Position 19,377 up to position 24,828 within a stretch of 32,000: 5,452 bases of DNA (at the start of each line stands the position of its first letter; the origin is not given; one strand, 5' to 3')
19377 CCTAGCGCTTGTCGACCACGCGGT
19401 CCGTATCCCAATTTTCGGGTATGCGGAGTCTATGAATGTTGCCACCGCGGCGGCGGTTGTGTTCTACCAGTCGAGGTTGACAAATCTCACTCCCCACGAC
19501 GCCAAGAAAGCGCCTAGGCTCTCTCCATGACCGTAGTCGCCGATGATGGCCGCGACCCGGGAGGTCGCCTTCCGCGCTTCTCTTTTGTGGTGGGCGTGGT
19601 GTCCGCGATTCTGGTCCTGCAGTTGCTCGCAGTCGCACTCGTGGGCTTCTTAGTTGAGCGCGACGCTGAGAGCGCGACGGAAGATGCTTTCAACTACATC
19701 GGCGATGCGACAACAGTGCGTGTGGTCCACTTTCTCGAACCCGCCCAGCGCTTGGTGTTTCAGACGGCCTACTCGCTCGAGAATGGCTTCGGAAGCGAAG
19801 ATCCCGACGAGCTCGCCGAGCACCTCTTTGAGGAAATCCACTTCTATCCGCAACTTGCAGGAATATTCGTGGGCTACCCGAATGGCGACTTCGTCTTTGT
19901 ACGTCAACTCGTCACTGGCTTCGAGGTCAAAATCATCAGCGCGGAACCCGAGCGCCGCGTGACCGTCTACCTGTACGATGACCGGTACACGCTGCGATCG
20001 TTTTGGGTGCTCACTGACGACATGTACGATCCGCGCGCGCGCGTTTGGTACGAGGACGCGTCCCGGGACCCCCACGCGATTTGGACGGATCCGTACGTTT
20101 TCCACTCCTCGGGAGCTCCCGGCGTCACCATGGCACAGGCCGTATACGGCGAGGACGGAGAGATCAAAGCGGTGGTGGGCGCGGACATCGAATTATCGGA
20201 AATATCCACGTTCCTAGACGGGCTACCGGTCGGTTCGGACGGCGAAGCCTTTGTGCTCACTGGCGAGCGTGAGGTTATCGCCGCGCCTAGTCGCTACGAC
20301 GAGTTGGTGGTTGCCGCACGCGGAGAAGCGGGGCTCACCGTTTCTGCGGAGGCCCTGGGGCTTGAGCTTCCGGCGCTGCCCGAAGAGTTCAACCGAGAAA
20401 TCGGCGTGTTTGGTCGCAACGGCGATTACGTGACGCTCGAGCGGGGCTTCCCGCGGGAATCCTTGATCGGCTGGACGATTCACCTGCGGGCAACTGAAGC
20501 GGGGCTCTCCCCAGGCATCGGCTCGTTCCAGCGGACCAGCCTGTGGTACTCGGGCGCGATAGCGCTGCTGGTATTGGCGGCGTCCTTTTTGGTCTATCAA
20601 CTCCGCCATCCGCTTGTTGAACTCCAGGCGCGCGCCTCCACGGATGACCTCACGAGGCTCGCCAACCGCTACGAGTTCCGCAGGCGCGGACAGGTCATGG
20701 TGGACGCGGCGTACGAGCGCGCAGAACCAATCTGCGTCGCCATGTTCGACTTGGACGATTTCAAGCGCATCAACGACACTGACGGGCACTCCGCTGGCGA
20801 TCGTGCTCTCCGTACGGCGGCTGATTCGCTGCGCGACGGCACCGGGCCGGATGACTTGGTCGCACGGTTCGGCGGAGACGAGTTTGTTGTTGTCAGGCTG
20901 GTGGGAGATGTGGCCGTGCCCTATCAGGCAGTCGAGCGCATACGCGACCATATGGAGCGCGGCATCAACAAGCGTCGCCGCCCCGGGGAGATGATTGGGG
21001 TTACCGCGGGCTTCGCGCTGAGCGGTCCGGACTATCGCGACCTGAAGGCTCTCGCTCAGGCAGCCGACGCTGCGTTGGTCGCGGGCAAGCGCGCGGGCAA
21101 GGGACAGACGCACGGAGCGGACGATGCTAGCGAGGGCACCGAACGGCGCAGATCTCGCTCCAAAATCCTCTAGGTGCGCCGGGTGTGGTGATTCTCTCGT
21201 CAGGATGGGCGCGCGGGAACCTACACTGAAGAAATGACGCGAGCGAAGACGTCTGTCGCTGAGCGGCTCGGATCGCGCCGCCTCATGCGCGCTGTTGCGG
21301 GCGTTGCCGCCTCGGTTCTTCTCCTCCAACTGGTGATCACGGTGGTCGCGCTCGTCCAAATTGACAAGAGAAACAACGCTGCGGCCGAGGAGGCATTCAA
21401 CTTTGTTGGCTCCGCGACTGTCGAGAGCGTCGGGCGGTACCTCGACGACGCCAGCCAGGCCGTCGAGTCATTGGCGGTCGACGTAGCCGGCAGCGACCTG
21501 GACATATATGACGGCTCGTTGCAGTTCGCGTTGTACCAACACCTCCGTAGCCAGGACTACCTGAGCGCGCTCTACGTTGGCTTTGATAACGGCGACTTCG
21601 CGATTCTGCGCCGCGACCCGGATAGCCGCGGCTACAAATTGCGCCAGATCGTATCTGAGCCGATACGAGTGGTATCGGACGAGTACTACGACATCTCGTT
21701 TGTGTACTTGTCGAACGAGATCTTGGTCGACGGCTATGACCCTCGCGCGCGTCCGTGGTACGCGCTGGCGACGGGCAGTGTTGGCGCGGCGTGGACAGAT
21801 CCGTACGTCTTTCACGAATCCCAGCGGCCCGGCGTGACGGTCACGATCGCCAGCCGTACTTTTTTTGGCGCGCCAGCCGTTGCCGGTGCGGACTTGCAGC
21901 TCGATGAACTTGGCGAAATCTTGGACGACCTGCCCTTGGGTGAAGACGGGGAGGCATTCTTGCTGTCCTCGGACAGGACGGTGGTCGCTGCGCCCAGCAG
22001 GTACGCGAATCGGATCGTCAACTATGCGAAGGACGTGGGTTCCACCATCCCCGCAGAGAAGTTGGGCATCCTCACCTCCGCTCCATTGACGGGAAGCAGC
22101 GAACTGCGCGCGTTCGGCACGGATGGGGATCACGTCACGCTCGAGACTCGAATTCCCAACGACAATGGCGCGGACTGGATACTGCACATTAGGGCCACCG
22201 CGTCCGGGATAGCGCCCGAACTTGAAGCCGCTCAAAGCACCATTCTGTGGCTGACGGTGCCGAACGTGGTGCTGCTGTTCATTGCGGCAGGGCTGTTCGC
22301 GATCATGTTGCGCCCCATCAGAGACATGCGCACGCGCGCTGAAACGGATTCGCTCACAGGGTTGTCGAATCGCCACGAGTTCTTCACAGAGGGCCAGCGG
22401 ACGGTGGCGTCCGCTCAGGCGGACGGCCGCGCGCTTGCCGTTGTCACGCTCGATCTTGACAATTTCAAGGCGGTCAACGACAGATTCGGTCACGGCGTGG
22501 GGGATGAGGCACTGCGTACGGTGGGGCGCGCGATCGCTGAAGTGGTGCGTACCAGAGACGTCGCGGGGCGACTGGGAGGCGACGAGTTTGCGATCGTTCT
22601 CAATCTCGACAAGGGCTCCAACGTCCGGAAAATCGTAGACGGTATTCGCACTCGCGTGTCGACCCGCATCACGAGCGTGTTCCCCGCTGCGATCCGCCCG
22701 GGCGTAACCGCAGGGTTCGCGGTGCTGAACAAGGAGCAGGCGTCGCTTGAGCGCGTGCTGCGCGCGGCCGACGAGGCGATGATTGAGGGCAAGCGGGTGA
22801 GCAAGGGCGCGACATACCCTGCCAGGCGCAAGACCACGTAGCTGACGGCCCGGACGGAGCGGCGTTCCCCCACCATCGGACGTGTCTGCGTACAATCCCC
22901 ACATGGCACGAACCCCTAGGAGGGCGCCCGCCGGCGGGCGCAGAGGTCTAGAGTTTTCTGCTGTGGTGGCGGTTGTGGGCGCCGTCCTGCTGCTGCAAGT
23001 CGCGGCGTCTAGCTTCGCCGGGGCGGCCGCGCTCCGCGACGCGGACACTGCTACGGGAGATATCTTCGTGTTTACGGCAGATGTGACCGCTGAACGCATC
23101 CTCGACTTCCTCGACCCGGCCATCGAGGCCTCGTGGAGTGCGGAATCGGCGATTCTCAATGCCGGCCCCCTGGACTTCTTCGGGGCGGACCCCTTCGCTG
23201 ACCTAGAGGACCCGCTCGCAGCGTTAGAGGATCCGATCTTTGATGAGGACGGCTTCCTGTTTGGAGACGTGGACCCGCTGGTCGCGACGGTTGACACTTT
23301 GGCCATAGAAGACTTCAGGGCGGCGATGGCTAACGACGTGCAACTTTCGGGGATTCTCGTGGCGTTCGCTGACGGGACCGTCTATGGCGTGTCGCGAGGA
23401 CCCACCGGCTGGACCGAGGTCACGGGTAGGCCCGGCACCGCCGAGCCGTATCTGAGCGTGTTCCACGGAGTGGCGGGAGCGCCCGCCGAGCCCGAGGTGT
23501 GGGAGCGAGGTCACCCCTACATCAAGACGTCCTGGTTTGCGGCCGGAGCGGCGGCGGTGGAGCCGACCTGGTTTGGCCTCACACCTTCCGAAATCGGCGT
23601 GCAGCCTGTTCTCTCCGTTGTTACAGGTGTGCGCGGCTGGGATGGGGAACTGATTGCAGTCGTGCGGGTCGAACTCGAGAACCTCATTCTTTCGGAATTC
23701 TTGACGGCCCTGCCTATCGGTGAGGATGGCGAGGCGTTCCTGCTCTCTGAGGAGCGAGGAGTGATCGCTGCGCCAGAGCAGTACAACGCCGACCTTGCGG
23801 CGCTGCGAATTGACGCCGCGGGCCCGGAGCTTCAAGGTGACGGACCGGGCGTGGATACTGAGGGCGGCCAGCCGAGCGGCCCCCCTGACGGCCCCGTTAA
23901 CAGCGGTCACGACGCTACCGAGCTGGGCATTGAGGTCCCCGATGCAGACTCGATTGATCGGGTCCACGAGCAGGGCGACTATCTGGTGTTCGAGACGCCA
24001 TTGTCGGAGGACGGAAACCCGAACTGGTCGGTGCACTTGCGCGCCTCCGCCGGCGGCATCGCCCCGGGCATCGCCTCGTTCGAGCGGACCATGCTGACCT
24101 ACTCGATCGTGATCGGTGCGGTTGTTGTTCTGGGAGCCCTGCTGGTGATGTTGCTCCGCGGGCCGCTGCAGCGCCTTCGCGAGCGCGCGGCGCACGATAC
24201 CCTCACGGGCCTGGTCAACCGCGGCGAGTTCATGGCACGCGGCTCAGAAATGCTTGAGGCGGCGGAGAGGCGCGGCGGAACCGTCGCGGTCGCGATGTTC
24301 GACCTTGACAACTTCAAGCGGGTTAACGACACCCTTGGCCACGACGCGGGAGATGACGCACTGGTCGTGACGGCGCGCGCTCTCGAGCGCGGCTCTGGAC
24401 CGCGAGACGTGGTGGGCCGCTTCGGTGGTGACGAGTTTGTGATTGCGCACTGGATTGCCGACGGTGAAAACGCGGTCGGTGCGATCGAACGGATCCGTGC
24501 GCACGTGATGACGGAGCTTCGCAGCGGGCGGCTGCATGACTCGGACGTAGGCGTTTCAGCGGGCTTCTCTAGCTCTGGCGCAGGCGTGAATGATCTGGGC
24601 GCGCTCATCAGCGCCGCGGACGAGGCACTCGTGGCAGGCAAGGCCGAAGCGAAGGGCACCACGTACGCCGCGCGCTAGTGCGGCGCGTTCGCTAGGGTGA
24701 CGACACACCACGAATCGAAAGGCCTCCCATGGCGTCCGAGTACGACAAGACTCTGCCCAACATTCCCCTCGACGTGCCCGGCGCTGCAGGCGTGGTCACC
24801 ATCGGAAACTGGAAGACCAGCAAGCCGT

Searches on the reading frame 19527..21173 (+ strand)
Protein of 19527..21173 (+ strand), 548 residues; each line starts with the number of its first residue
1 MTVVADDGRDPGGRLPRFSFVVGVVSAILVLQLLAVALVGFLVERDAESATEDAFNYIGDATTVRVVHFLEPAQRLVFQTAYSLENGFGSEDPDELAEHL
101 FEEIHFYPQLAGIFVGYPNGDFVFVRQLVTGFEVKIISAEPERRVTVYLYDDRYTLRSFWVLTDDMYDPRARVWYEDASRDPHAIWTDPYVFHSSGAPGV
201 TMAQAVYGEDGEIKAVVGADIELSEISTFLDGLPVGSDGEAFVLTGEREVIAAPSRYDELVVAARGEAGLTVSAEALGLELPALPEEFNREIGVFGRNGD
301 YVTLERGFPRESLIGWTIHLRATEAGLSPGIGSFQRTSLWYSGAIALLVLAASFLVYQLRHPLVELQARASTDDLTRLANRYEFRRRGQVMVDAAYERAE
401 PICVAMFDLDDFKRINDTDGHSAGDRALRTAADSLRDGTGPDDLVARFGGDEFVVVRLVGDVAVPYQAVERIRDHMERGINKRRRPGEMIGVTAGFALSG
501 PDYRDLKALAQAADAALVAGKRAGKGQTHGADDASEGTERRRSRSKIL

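Call 58: search_protein_families(library=pfam, proteins=[window:19527-21173:+], max_evalue=0.001)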
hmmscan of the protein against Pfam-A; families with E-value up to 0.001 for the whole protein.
window:19527-21173:+ (548 aa): 3 families
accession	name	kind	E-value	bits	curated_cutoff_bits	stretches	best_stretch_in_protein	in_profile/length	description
PF00990.26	GGDEF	-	4e-29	101.9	23.8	1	370-526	1-160/161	Diguanylate cyclase, GGDEF domain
PF02743.24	dCache_1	-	7.7e-16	58.8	45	1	162-291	88-210/240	Cache domain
PF22673.2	MCP-like_PDC_1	-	6.3e-11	43.1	27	1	142-227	29-112/113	Methyl-accepting chemotaxis protein-like, first PDC sensor domain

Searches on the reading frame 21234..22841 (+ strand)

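Call 58: search_protein_families(library=pfam, proteins=[window:21234-22841:+], max_evalue=0.001)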
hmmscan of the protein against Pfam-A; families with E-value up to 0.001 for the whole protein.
window:21234-22841:+ (535 aa): 2 families
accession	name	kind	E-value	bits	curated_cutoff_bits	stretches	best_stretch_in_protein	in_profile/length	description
PF00990.26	GGDEF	-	1.4e-34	119.7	23.8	1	369-521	1-156/161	Diguanylate cyclase, GGDEF domain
PF02743.24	dCache_1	-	1.5e-10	41.5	45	1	61-271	17-199/240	Cache domain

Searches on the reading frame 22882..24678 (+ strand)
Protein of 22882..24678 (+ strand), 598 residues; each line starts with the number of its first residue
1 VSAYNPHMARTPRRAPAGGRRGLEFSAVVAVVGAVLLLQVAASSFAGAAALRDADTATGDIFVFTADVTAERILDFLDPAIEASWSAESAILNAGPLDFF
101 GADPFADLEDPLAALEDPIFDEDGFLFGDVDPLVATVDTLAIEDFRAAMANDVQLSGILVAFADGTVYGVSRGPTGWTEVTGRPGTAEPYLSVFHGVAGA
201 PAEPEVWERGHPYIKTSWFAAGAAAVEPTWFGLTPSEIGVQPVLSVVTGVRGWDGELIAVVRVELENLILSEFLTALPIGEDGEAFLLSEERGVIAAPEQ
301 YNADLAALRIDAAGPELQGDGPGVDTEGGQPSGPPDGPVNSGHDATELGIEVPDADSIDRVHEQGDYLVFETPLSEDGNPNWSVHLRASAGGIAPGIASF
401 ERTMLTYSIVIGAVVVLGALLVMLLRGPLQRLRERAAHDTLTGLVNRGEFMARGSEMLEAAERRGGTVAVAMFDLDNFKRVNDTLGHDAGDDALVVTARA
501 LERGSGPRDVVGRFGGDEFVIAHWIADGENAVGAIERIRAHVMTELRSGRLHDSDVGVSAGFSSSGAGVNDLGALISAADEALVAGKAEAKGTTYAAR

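Call 58: search_protein_families(library=pfam, proteins=[window:22882-24678:+], max_evalue=0.001)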
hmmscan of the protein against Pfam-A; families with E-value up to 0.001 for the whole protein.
window:22882-24678:+ (598 aa): 2 families
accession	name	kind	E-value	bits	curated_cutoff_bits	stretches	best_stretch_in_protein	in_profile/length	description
PF00990.26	GGDEF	-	2.1e-29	102.8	23.8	1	436-590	1-158/161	Diguanylate cyclase, GGDEF domain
PF02743.24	dCache_1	-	4.9e-05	23.4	45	1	217-298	99-183/240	Cache domain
